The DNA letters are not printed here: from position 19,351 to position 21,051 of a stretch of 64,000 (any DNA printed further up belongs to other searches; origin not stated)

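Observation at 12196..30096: An ~18-kb single-strand glycan super-operon combining synthase-dependent, flippase-dependent and lipid-phosphate-sugar/GT-C logic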

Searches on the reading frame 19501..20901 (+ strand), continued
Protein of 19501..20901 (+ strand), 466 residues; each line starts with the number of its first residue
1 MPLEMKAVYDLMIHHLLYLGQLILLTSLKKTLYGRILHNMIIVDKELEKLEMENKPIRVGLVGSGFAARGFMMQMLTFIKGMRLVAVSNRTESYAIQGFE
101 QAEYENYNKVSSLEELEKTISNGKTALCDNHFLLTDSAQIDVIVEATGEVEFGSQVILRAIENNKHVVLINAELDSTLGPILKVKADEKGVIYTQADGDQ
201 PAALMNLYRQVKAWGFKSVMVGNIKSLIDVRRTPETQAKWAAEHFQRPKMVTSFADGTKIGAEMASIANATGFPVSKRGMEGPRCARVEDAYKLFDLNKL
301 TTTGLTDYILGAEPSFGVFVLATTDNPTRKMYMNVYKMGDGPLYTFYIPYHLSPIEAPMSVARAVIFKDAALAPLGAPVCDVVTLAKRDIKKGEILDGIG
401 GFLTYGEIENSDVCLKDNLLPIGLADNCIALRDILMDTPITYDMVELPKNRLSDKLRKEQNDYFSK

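Call 19: find_related_loci(query=A1, collection=genome_contigs, flank=10000)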
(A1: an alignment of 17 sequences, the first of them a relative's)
Query A1 (427 aa) in genome_contigs; peptide patterns used: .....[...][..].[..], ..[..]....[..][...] (x = any residue, [..] = any of these).
491 stretches matched a pattern; 115 encode a relative of the query (tblastn E <= 1e-3); the best 80 are kept; 80 distinct loci.
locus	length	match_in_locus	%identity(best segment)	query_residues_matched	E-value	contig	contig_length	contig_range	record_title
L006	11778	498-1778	84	1-427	0e+0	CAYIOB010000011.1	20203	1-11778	MAG TPA_asm: uncultured Gammaproteobacteria bacterium isolate ERP119705_co25_644 genome assembly, contig: NODE_1598_leng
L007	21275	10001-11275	81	1-425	0e+0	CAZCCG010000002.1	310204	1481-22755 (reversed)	MAG TPA_asm: uncultured Gammaproteobacteria bacterium isolate SRP200132_co1_33 genome assembly, contig: NODE_20_length_3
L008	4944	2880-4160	79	1-427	0e+0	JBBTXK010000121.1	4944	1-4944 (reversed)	MAG: Patescibacteria group bacterium isolate H51-bin196_1 H51_bin196_1_000000000121, whole genome shotgun sequence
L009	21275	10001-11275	78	1-425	0e+0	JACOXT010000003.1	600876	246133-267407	MAG: Candidatus Levyibacteriota bacterium isolate NC_groundwater_160_Ag_S-0.1um_36_20 S4_GD2017_2_S1_scaffold_58, whole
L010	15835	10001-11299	63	1-426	0e+0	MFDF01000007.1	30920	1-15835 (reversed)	MAG: Candidatus Daviesbacteria bacterium RIFCSPHIGHO2_12_FULL_37_16 rifcsphigho2_12_scaffold_2178, whole genome shotgun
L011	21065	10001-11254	64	5-422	0e+0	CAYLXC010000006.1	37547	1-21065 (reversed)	MAG TPA_asm: uncultured Gammaproteobacteria bacterium isolate SRP178908_co2_35 genome assembly, contig: NODE_272_length_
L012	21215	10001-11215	64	1-422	3e-179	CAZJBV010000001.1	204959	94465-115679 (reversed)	MAG TPA_asm: uncultured Gammaproteobacteria bacterium isolate binchicken_co144_1014 genome assembly, contig: NODE_129_le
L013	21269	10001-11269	62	5-425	9e-178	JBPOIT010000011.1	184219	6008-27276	MAG: Candidatus Levyibacteriota bacterium isolate MAG_784 c_000000578635, whole genome shotgun sequence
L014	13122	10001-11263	63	1-421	8e-176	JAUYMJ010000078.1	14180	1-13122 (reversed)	MAG: bacterium isolate C24_metabat.bin.81 C24_k141_524275, whole genome shotgun sequence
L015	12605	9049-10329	61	1-425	2e-173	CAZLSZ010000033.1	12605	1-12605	MAG TPA_asm: uncultured Gammaproteobacteria bacterium isolate SRP170004_co1_21 genome assembly, contig: NODE_8009_length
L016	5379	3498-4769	61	1-422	3e-176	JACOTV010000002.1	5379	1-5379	MAG: Candidatus Microgenomates bacterium isolate NC_groundwater_53_Pr7_S2p5_46_8 FFV18_S2p5_scaffold_304316, whole genom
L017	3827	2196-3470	60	1-425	3e-174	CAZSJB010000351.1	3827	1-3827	MAG TPA_asm: uncultured Tepidisphaeraceae bacterium isolate SRP268622_co1_126 genome assembly, contig: NODE_61248_length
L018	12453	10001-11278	59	1-426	2e-166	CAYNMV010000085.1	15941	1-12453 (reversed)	MAG TPA_asm: uncultured Tepidisphaeraceae bacterium isolate SRP268622_co1_281 genome assembly, contig: NODE_8258_length_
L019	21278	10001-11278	57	1-426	4e-166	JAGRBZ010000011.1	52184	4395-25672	MAG: Anaerolineae bacterium isolate HKST-UBA12 NODE_11_length_52184_cov_10.963364, whole genome shotgun sequence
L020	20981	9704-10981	57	1-426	2e-165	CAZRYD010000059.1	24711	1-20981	MAG TPA_asm: uncultured Caldilineaceae bacterium isolate SRP323723_co1_132 genome assembly, contig: NODE_1638_length_247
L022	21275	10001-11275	61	1-425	4e-165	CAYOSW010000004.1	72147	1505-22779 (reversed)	MAG TPA_asm: uncultured Gammaproteobacteria bacterium isolate binchicken_co105_397 genome assembly, contig: NODE_394_len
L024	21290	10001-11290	60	1-425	3e-163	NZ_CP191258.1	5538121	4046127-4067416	Fontivita pretiosa strain B-254 chromosome, complete genome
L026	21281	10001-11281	56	1-425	2e-161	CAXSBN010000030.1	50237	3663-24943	MAG: uncultured Phycisphaerae bacterium isolate private_X4_metawrap_bin.12 genome assembly, contig: private_X4_metawrap_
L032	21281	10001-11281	55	1-425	5e-157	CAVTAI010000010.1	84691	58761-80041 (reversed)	MAG: uncultured Acidobacteriota bacterium isolate MFD04651.bin.2.135 genome assembly, contig: contig_37654, whole genome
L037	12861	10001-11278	53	1-426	1e-155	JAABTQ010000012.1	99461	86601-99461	MAG: Desulfobacteraceae bacterium isolate S24.Bin046 Scaffold_12, whole genome shotgun sequence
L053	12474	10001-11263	55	1-421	3e-151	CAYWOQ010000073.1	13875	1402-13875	MAG TPA_asm: uncultured Roseivirgaceae bacterium isolate SRP141376_co5_324 genome assembly, contig: NODE_10856_length_13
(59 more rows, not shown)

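Call 30: search_protein_families(library=ncbifam, proteins=[L019:6917-8071:+, L019:8075-9409:+, L019:11288-12106:+, L024:6866-8272:+, L024:11321-12388:+, L024:12392-13453:+, L053:6678-8336:+, L037:11282-12121:+], max_evalue=0.00001)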
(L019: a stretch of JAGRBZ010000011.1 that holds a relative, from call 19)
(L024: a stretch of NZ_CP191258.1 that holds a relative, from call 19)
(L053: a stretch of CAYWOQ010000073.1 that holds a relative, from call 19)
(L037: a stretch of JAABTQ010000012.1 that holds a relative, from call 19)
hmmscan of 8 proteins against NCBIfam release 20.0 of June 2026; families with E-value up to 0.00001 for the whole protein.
L019:6917-8071:+ (385 aa): 12 families
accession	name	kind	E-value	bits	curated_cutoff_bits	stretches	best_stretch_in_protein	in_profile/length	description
TIGR01181.1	dTDP_gluc_dehyt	equivalog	7e-33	114.1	365.1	1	45-381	1-316/321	dTDP-glucose 4,6-dehydratase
TIGR04180.1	EDH_00030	hypoth_equivalog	1.9e-26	92.8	475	1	47-317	2-255/297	NAD-dependent 4,6-dehydratase LegB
NF008872.0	PRK11908.1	equivalog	8.7e-24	84.2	294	1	44-381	2-340/349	bifunctional UDP-4-keto-pentose/UDP-xylose synthase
NF007582.0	PRK10217.1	equivalog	1.6e-21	76.8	698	1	44-379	2-334/355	dTDP-glucose 4,6-dehydratase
NF007490.0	PRK10084.1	subfamily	6.4e-21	74.7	649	1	45-381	2-339/361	dTDP-glucose 4,6-dehydratase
NF011728.1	PRK15181.1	equivalog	3.1e-19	69.2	760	1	41-379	13-340/348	Vi polysaccharide biosynthesis UDP-N-acetylglucosaminuronic acid C-4 epimerase TviC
NF005998.1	PRK08125.1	equivalog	2.6e-15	55.9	777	1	38-373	310-646/649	bifunctional UDP-4-amino-4-deoxy-L-arabinose formyltransferase/UDP-glucuronic acid oxidase ArnA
NF047922.1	GDPFucSynFcl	equivalog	3.7e-12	46.3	500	1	151-381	82-306/308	GDP-L-fucose synthase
TIGR01179.1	galE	equivalog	6.8e-12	44.9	262.3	1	45-237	1-178/332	UDP-glucose 4-epimerase GalE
TIGR02197.1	heptose_epim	equivalog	9.6e-11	41.4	274.6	1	47-377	2-314/316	ADP-glyceromanno-heptose 6-epimerase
TIGR02622.1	CDP_4_6_dhtase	equivalog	2.1e-09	37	278.45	1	43-379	4-333/352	CDP-glucose 4,6-dehydratase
NF043036.1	ErythonDh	equivalog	6.1e-09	35.5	325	1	45-222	2-166/321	D-erythronate dehydrogenase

L019:8075-9409:+ (445 aa): 8 families
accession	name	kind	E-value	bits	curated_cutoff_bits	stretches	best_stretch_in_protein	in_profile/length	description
NF041297.1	UDPGDh_AglM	equivalog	6.5e-131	437.2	670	1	1-443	1-428/429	UDP-glucose 6-dehydrogenase AglM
TIGR03026.1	NDP-sugDHase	subfamily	2.6e-128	428.3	189.8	1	1-430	1-413/413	nucleotide sugar dehydrogenase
NF047673.2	TeichurnBiosyTuaD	equivalog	5.8e-121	404.7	700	1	2-438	3-420/439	UDP-glucose 6-dehydrogenase TuaD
NF040825.1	UDPMaNacDH_Arch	equivalog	1.2e-50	172.6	750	1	1-434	1-403/418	UDP-N-acetyl-D-mannosamine dehydrogenase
NF008286.0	PRK11064.1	equivalog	7.1e-48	163.2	459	1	2-413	5-403/420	UDP-N-acetyl-D-mannosamine dehydrogenase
NF011631.0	PRK15057.1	equivalog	8.7e-37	127.1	757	1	1-383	1-348/388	UDP-glucose 6-dehydrogenase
NF011729.0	PRK15182.1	equivalog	6.3e-18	64.7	592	1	2-378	8-365/425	Vi polysaccharide biosynthesis UDP-N-acetylglucosamine C-6 dehydrogenase TviB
NF000941.0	PRK00094.1-3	equivalog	1e-06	28.3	423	0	2-138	3-122/336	NAD(P)H-dependent glycerol-3-phosphate dehydrogenase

L019:11288-12106:+ (273 aa): 7 families
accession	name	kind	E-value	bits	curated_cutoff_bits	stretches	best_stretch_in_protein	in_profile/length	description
TIGR01208.1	rmlA_long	equivalog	8.5e-18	64.3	320.25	1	14-259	2-234/353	glucose-1-phosphate thymidylyltransferase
NF041313.1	UDPGP_AglF_Halo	equivalog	2.8e-12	46.6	400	1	15-257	4-232/234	UTP--glucose-1-phosphate uridylyltransferase AglF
NF052502.1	man1P_GTase_Rv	exception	7.5e-12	44.8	440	1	18-257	7-228/352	mannose-1-phosphate guanylyltransferase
TIGR03992.1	Arch_glmU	subfamily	8.1e-11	41.4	292.1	1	18-261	7-229/393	bifunctional sugar-1-phosphate nucleotidylyltransferase/acetyltransferase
TIGR01207.1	rmlA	equivalog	2.4e-09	36.7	360.65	1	14-257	2-234/286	glucose-1-phosphate thymidylyltransferase RfbA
NF010933.0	PRK14353.1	equivalog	4e-07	29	505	1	39-266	27-249/453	bifunctional UDP-N-acetylglucosamine diphosphorylase/glucosamine-1-phosphate N-acetyltransferase GlmU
NF012024.0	PRK15480.1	equivalog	6.4e-07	28.8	588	1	14-259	6-240/292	glucose-1-phosphate thymidylyltransferase RfbA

L024:6866-8272:+ (469 aa): 11 families
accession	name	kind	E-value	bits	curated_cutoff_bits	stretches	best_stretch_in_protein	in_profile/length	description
NF008726.1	PRK11728.1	equivalog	1.6e-176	586.9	299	1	68-455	1-388/389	L-2-hydroxyglutarate oxidase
NF033460.1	glycerol3P_ox_II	equivalog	1.4e-34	119.8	460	1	67-342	1-278/361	type 2 glycerol-3-phosphate oxidase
NF002480.1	PRK01747.1-1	equivalog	5.6e-11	41.6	540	1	33-278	217-461/645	bifunctional tRNA (5-methylaminomethyl-2-thiouridine)(34)-methyltransferase MnmC2/FAD-dependent 5-carboxymethylaminomethyl-2-thiouridine(34)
TIGR03377.1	glycerol3P_GlpA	equivalog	8e-11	41.2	552.8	1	71-289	3-222/530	anaerobic glycerol-3-phosphate dehydrogenase subunit GlpA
NF008313.0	PRK11101.1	equivalog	9.3e-10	37.7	425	1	65-289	6-231/548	anaerobic glycerol-3-phosphate dehydrogenase subunit A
TIGR03364.1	HpnW_proposed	hypoth_equivalog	1e-09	38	285.1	1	68-270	1-198/365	TIGR03364 family FAD-dependent oxidoreductase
TIGR02352.1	thiamin_ThiO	equivalog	1.3e-09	37.7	250.8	1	71-274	2-212/351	glycine oxidase ThiO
TIGR03197.1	MnmC_Cterm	equivalog_domain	4.9e-09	35.7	174.2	1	70-278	2-212/400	FAD-dependent 5-carboxymethylaminomethyl-2-thiouridine(34) oxidoreductase MnmC1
NF008425.0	PRK11259.1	equivalog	1e-08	34.6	257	1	66-274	3-210/377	N-methyl-L-tryptophan oxidase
TIGR03329.1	Phn_aa_oxid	hypoth_equivalog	1.1e-06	27.7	632.8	1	62-169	19-137/460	putative aminophosphonate oxidoreductase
TIGR01373.1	soxB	subfamily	3.3e-06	26.2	529.45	0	65-261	28-232/407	sarcosine oxidase subunit beta family protein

L024:11321-12388:+ (356 aa): 16 families
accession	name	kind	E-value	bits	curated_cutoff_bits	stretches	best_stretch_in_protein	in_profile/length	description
NF047683.1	TeichurnBiosyTuaG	equivalog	1.4e-19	70.8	400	1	27-157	4-133/252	teichuronic acid biosynthesis protein TuaG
NF007482.0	PRK10073.1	equivalog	7.3e-18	64.6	423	1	27-136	4-112/334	glycosyltransferase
NF053739.1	GlytfEpsEBac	equivalog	1.3e-17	63.7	450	1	29-152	1-125/265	glycosyltransferase EpsE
NF050050.1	ProtGlycPglI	equivalog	7.8e-16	58.3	500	1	29-141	2-115/306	GalNAc(5)-diNAcBac-PP-undecaprenol beta-1,3-glucosyltransferase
TIGR03937.1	PgaC_IcaA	equivalog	1.9e-13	50.2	422.3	1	25-143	41-159/407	poly-beta-1,6-N-acetyl-D-glucosamine synthase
TIGR03965.1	mycofact_glyco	equivalog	1.6e-10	40.4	280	1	27-161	72-205/467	mycofactocin biosynthesis glycosyltransferase MftF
NF007453.0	PRK10018.1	equivalog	3.3e-10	40.1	382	1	28-132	5-109/280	colanic acid biosynthesis glycosyltransferase WcaA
NF038302.1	EPS_HpsE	equivalog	1.2e-09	37.6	300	1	31-139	3-116/307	hormogonium polysaccharide biosynthesis glycosyltransferase HpsE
TIGR04440.1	glyco_TIGR04440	domain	2.4e-09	37.3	70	1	32-204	3-176/215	TIGR00180 family glycosyltransferase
TIGR04017.1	WcaA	equivalog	3.7e-09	36.6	495.75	1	27-129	3-105/279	colanic acid biosynthesis glycosyltransferase WcaA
NF041875.1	EPS_EpsD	equivalog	1.1e-08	34.8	370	1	31-143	1-113/325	exopolysaccharide biosynthesis glycosyltransferase EpsD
NF045692.1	OglycostaseCruG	equivalog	3.2e-08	32.9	600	1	30-91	42-103/386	2'-O-glycosyltransferase CruG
TIGR04283.1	glyco_like_mftF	equivalog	1.2e-06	28.3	182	1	31-137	1-100/221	TIGR04283 family arsenosugar biosynthesis glycosyltransferase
TIGR03111.1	glyc2_xrt_Gpos1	hypoth_equivalog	1.4e-06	27.4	363.95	1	25-142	45-164/439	TIGR03111 family XrtG-associated glycosyltransferase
NF041394.1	GtaseAglG_Halo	equivalog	2e-06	27.3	440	1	30-140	2-113/304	glucosyl-dolichyl phosphate glucuronosyltransferase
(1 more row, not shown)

L024:12392-13453:+ (354 aa): 15 families
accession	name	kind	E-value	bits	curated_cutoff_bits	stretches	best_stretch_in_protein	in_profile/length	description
NF053739.1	GlytfEpsEBac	equivalog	1.4e-21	76.7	450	1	14-140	1-128/265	glycosyltransferase EpsE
NF007482.0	PRK10073.1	equivalog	4.7e-20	71.8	423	1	12-123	4-114/334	glycosyltransferase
NF047683.1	TeichurnBiosyTuaG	equivalog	1e-19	71.2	400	1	13-145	5-136/252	teichuronic acid biosynthesis protein TuaG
NF050050.1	ProtGlycPglI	equivalog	1.3e-16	60.8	500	1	14-117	2-106/306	GalNAc(5)-diNAcBac-PP-undecaprenol beta-1,3-glucosyltransferase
TIGR03937.1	PgaC_IcaA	equivalog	5.5e-12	45.3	422.3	1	12-125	43-156/407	poly-beta-1,6-N-acetyl-D-glucosamine synthase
NF038302.1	EPS_HpsE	equivalog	3.5e-10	39.4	300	1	16-125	3-117/307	hormogonium polysaccharide biosynthesis glycosyltransferase HpsE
NF041875.1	EPS_EpsD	equivalog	1.1e-09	38.2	370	1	16-126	1-111/325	exopolysaccharide biosynthesis glycosyltransferase EpsD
TIGR04440.1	glyco_TIGR04440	domain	1.6e-09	37.8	70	1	16-187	2-174/215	TIGR00180 family glycosyltransferase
NF007453.0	PRK10018.1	equivalog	2e-09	37.5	382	1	13-109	5-101/280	colanic acid biosynthesis glycosyltransferase WcaA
TIGR04017.1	WcaA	equivalog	4.4e-09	36.3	495.75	1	13-109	4-100/279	colanic acid biosynthesis glycosyltransferase WcaA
NF047588.1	GlcsyltransPgfSStrep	equivalog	2.7e-08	33.4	500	1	15-127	2-118/308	glycosyltransferase PgfS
TIGR03965.1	mycofact_glyco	equivalog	1.1e-07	31.2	280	1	13-145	73-204/467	mycofactocin biosynthesis glycosyltransferase MftF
TIGR04283.1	glyco_like_mftF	equivalog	4.5e-07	29.7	182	1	16-122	1-100/221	TIGR04283 family arsenosugar biosynthesis glycosyltransferase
NF045692.1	OglycostaseCruG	equivalog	4.9e-06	25.7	600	1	12-76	39-103/386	2'-O-glycosyltransferase CruG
NF041394.1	GtaseAglG_Halo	equivalog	9.3e-06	25.1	440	0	29-125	18-113/304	glucosyl-dolichyl phosphate glucuronosyltransferase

L053:6678-8336:+ (553 aa): 5 families
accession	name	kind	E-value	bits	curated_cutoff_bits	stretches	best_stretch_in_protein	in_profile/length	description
TIGR02462.1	pyranose_ox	equivalog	9.1e-16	57.8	544.9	1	479-540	483-544/548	pyranose oxidase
NF002550.0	PRK02106.1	subfamily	3.4e-14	52.3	605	1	475-546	468-540/563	choline dehydrogenase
TIGR03970.1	mycofact_MftG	equivalog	3.7e-14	52.6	387.45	1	411-536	352-483/487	mycofactocin dehydrogenase MftG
TIGR01810.1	betA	equivalog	7.7e-10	38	732.1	0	476-540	462-527/532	choline dehydrogenase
NF058674.1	CholsOxChoxAB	equivalog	2.5e-07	29.6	850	1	478-539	471-532/535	cholesterol oxidase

L037:11282-12121:+ (280 aa): 2 families
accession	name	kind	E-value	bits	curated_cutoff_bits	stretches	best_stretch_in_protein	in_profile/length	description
TIGR01208.1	rmlA_long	equivalog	1.3e-06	27.5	320.25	1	19-275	2-233/353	glucose-1-phosphate thymidylyltransferase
TIGR03992.1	Arch_glmU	subfamily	1.6e-06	27.3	292.1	1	57-276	32-227/393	bifunctional sugar-1-phosphate nucleotidylyltransferase/acetyltransferase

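Call 78: search_solved_structures(query=window:19618-20901:+, max_evalue=1e-30, show_alignments=1)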
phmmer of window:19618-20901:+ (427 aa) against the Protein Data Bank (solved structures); distinct sequences matched with E-value up to 1e-30: 2.
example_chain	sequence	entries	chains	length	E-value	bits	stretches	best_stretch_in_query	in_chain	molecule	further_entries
3upl_A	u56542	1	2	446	7.4e-67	229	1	14-414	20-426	Oxidoreductase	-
3upy_A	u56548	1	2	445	7.5e-67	229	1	14-414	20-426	Oxidoreductase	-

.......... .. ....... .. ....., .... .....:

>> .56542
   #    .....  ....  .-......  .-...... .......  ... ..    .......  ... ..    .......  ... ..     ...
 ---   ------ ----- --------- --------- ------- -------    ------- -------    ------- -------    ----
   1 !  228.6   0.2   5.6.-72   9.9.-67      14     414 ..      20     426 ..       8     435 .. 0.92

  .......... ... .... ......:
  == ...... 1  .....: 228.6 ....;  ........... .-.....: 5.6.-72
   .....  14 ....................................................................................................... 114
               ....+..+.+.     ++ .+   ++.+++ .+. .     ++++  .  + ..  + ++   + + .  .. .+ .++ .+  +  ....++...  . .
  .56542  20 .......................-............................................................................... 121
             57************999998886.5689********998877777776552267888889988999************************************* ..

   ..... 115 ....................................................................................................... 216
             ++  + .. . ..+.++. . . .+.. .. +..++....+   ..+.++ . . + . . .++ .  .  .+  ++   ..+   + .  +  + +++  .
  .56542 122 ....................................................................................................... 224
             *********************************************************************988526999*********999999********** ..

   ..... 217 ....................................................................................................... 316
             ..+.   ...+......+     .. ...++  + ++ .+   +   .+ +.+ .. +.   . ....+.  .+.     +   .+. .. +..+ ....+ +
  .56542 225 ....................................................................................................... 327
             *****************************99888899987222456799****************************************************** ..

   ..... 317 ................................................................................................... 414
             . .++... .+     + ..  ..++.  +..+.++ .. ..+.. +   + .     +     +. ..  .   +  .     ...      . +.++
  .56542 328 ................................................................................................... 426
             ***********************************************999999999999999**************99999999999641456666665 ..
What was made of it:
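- Closest known: DXR-II/DRL and the uncharacterised DLO1/DLO2 oxidoreductases. Different: The DXR-II signature residues are missing (call 78) and the genomic context is nucleotide-sugar synthesis.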
